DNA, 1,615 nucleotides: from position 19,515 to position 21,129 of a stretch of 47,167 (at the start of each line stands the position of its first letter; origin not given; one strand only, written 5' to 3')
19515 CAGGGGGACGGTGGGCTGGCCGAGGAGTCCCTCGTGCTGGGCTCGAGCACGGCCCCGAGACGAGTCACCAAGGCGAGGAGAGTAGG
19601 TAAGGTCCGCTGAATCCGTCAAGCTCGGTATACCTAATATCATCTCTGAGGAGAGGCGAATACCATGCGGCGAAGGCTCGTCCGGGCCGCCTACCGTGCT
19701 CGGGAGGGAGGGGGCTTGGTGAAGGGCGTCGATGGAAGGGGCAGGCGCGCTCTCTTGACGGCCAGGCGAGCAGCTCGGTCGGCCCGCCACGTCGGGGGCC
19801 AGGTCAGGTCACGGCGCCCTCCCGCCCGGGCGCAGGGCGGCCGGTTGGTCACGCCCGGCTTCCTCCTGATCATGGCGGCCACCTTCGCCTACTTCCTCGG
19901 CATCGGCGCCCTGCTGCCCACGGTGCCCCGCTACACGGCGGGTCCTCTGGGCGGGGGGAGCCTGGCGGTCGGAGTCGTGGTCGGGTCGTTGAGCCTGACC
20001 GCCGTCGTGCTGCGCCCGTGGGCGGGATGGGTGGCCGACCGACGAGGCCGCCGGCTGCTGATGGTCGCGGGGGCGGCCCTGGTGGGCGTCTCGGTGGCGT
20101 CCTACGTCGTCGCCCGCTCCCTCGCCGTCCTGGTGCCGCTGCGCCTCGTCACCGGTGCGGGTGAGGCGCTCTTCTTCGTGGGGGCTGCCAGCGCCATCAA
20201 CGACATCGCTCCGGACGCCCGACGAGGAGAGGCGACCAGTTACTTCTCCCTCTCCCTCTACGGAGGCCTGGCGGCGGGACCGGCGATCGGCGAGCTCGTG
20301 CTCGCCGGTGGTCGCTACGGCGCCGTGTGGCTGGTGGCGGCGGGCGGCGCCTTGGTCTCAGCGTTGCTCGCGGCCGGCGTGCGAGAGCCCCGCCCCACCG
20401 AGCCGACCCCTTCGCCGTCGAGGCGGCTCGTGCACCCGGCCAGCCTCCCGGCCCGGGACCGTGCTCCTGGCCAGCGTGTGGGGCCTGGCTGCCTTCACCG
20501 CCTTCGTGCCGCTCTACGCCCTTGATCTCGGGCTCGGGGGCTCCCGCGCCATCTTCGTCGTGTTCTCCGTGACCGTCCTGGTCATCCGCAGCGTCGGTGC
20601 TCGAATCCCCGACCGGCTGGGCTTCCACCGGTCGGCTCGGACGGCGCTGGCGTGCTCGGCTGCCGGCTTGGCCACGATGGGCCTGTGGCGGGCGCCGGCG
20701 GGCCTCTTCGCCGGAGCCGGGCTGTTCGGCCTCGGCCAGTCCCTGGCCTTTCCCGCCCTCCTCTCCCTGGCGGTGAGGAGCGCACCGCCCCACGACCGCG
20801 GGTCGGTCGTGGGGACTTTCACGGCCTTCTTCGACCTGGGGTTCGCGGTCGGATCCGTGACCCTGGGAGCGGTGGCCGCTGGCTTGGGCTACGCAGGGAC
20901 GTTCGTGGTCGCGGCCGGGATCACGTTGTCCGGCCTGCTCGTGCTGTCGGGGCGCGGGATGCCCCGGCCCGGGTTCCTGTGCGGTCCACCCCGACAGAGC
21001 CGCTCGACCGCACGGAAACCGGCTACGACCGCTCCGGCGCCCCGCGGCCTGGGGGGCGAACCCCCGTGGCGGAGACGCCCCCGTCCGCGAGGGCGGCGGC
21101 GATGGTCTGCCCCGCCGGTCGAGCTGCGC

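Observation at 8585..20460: Reading-frame disruptions confined to the siderophore locus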

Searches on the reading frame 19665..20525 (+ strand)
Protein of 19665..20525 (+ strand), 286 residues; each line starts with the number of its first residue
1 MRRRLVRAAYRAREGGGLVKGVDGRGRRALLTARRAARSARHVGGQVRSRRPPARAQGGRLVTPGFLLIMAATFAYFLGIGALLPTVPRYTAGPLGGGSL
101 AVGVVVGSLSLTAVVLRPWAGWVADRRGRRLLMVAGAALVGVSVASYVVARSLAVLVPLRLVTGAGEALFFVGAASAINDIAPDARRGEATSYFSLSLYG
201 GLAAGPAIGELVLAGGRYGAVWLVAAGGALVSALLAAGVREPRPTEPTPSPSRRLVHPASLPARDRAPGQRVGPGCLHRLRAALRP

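Call 38: find_encoding_contigs(protein=window:19665-20525:+, flank=10000, max_places=10)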
Protein window:19665-20525:+ (286 aa): 2 contigs read that carry it; 2 places shown.
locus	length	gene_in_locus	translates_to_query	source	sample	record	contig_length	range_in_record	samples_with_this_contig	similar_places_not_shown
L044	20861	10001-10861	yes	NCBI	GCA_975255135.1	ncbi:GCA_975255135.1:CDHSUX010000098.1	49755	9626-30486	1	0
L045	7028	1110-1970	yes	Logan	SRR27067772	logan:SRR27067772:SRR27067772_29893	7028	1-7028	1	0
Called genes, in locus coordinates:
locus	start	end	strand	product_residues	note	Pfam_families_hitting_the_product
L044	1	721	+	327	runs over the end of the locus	PF01497:Peripla_BP_2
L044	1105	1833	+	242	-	PF01032:FecCD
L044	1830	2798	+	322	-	PF01032:FecCD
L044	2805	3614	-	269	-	PF04183:IucA_IucC, PF06276:FhuF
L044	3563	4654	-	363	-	PF04183:IucA_IucC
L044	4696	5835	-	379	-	PF13434:Lys_Orn_oxgnase, PF07992:Pyr_redox_2 (faint)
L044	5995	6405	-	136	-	PF00583:Acetyltransf_1 (weak), PF13523:Acetyltransf_8, PF13302:Acetyltransf_3 (weak)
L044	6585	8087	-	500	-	PF04183:IucA_IucC, PF06276:FhuF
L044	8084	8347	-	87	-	-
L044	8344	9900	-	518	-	PF00282:Pyridoxal_deC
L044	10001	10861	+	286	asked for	PF07690:MFS_1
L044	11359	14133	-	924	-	PF01381:HTH_3, PF13560:HTH_31, PF00931:NB-ARC (weak), PF13401:AAA_22, PF13424:TPR_12 (faint)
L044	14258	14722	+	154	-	PF07366:SnoaL, PF12680:SnoaL_2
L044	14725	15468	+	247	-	PF13473:Cupredoxin_1 (weak)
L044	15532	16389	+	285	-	-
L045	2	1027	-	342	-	?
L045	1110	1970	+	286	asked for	PF07690:MFS_1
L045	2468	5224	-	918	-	PF01381:HTH_3, PF13560:HTH_31, PF00931:NB-ARC (weak), PF13401:AAA_22, PF13424:TPR_12 (faint)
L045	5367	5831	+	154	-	PF07366:SnoaL, PF12680:SnoaL_2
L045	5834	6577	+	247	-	PF13473:Cupredoxin_1 (weak)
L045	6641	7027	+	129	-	?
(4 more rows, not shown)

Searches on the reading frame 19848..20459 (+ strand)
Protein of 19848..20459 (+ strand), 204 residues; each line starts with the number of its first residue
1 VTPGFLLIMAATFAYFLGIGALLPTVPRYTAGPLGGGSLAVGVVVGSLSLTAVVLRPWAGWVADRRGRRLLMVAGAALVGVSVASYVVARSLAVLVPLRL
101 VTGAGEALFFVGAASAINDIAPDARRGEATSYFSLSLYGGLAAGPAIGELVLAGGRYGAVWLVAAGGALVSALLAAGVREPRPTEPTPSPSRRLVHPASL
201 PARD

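Call 20: search_protein_families(library=pfam, proteins=[window:19848-20459:+], max_evalue=0.001)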
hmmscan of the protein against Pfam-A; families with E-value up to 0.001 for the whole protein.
window:19848-20459:+ (204 aa): 4 families
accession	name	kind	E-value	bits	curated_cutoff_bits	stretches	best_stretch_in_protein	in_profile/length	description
PF07690.21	MFS_1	-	1.5e-26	93.6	33.4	1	9-193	2-187/347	Major Facilitator Superfamily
PF00083.30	Sugar_tr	-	1.2e-05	24.9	22.3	1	39-175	46-184/452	Sugar (and other) transporter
PF12832.13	MFS_1_like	-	4.9e-05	23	25.2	0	13-81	9-76/373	MFS_1 like family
PF05977.19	MFS_3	-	0.00054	19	27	1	8-180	223-395/524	Transmembrane secretion effector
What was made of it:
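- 19842..20979 (+): MFS transporter, the putative exporter. A +1 break at about 20445-20460 lies in the central loop. After the last TM helix no stop codon occurs in any frame until 21200 or 21540. Two Pfam MFS_1 halves in different frames (call 20).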

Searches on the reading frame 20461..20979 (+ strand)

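Call 20: search_protein_families(library=pfam, proteins=[window:20461-20979:+], max_evalue=0.001)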
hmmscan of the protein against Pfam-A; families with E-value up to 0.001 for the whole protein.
window:20461-20979:+ (173 aa): 1 family
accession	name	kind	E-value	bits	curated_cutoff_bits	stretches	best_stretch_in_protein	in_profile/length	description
PF07690.21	MFS_1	-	5.6e-14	52.2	33.4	1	4-161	7-167/347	Major Facilitator Superfamily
